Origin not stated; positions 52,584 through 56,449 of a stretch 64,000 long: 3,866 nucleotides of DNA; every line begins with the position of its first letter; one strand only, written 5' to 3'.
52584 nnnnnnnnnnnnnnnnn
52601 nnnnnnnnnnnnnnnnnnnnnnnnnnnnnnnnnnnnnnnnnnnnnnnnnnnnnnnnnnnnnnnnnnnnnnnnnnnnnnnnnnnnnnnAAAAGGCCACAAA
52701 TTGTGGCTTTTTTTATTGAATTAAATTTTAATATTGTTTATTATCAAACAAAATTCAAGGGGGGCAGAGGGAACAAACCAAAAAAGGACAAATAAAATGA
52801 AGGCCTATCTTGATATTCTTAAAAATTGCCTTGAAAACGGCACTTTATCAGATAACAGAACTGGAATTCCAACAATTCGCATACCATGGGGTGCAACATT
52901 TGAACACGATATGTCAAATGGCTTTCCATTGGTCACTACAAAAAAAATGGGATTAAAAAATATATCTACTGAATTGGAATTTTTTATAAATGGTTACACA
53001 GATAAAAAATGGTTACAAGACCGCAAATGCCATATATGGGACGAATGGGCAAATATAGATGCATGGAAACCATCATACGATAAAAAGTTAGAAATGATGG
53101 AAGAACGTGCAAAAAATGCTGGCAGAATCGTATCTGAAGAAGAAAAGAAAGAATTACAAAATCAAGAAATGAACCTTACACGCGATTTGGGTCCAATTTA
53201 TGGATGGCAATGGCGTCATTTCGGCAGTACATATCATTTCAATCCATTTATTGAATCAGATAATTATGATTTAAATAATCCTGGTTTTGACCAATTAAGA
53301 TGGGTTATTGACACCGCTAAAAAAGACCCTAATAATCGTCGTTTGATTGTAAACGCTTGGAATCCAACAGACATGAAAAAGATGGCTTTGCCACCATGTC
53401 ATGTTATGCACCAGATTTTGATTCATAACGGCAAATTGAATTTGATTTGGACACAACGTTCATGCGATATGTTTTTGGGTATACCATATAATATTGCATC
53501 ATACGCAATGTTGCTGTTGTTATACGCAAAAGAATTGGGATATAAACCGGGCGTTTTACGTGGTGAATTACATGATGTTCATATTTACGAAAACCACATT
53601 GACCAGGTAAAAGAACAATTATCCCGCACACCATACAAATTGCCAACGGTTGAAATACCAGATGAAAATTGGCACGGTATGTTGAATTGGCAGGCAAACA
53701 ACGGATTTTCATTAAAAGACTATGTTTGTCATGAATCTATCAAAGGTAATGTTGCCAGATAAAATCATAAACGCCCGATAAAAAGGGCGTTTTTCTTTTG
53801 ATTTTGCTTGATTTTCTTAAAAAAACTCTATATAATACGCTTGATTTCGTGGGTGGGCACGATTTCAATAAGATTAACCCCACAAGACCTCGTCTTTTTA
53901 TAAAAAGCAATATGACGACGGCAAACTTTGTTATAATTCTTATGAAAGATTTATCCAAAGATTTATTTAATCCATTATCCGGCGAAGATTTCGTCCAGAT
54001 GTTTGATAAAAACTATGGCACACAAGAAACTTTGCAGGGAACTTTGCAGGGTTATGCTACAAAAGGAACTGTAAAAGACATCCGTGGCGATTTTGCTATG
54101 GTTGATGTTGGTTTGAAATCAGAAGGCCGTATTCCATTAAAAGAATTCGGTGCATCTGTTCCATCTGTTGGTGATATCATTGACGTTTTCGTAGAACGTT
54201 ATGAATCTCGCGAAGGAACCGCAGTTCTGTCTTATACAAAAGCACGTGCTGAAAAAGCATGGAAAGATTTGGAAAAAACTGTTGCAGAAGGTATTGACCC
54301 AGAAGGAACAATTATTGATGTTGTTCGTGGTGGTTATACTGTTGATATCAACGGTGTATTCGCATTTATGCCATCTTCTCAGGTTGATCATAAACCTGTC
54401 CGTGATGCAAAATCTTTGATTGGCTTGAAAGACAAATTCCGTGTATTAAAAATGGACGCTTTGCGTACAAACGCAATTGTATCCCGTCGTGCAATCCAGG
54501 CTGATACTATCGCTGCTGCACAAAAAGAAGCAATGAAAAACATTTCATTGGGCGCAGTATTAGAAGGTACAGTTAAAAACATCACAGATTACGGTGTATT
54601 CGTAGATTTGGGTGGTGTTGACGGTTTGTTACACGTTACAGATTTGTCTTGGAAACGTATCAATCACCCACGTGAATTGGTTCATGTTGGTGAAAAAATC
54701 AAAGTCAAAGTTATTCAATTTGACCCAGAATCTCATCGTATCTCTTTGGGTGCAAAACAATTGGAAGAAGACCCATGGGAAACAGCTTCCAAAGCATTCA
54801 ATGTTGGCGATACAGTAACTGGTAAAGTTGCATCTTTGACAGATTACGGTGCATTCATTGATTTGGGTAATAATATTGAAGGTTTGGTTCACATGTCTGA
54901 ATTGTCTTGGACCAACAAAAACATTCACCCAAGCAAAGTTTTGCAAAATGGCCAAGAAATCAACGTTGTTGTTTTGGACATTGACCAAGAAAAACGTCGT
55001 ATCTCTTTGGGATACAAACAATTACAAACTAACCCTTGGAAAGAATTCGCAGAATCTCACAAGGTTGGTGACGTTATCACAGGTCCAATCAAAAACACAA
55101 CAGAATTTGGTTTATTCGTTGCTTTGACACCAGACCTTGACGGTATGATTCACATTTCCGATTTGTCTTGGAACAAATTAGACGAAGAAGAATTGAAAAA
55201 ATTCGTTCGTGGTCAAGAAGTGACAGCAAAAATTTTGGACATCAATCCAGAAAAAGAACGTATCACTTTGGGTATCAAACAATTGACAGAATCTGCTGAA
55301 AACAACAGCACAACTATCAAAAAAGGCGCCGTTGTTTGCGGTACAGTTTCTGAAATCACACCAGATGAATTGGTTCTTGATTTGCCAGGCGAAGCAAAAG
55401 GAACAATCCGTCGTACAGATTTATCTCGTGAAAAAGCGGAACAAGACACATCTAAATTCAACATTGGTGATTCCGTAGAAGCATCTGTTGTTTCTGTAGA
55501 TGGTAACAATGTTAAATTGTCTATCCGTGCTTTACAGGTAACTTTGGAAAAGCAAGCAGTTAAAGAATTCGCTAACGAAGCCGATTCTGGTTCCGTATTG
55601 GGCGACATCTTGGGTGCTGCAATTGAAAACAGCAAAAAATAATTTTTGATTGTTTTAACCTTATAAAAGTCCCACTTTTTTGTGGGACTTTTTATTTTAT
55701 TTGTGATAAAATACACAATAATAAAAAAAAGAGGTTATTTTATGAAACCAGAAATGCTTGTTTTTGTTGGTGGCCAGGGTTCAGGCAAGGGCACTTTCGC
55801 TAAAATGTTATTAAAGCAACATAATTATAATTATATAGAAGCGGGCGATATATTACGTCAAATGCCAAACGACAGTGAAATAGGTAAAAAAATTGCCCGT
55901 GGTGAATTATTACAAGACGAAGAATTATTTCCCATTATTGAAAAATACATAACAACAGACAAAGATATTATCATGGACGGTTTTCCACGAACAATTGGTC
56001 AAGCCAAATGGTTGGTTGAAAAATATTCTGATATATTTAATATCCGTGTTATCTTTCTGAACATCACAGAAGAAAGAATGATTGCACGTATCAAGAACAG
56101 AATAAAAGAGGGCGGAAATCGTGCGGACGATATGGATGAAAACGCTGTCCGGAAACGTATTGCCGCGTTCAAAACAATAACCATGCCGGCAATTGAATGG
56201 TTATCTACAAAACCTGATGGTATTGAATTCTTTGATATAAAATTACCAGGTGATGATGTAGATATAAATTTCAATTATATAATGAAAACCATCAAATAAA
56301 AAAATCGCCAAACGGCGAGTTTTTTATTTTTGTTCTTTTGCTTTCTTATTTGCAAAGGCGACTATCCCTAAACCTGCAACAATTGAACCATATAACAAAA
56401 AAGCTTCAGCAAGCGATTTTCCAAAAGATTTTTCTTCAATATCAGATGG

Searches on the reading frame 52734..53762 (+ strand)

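Call 58: search_protein_families(library=pfam, max_evalue=0.001, proteins=[window:52734-53762:+])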
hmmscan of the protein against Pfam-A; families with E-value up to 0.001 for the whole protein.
window:52734-53762:+ (342 aa): 1 family
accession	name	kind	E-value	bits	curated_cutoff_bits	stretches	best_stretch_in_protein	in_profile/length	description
PF00303.24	Thymidylat_synt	-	2.3e-87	293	24.3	1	23-341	1-265/266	Thymidylate synthase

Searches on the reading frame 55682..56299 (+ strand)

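Call 58: search_protein_families(library=pfam, max_evalue=0.001, proteins=[window:55682-56299:+])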
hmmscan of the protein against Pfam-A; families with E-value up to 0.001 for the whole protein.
window:55682-56299:+ (205 aa): 5 families
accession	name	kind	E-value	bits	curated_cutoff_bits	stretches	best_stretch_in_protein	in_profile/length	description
PF00406.28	ADK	-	2.6e-23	83.3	26.8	1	29-176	2-148/151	Adenylate kinase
PF13207.12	AAA_17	-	1.4e-17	64.7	27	1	29-152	1-132/136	AAA domain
PF13671.12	AAA_33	-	1.7e-10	41.8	27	1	25-164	1-141/143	AAA domain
PF13238.12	AAA_18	-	2e-05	25.5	29.4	1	29-149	4-120/128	AAA domain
PF06414.18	Zeta_toxin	-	0.00018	21.4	22.3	1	21-144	14-147/199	Zeta toxin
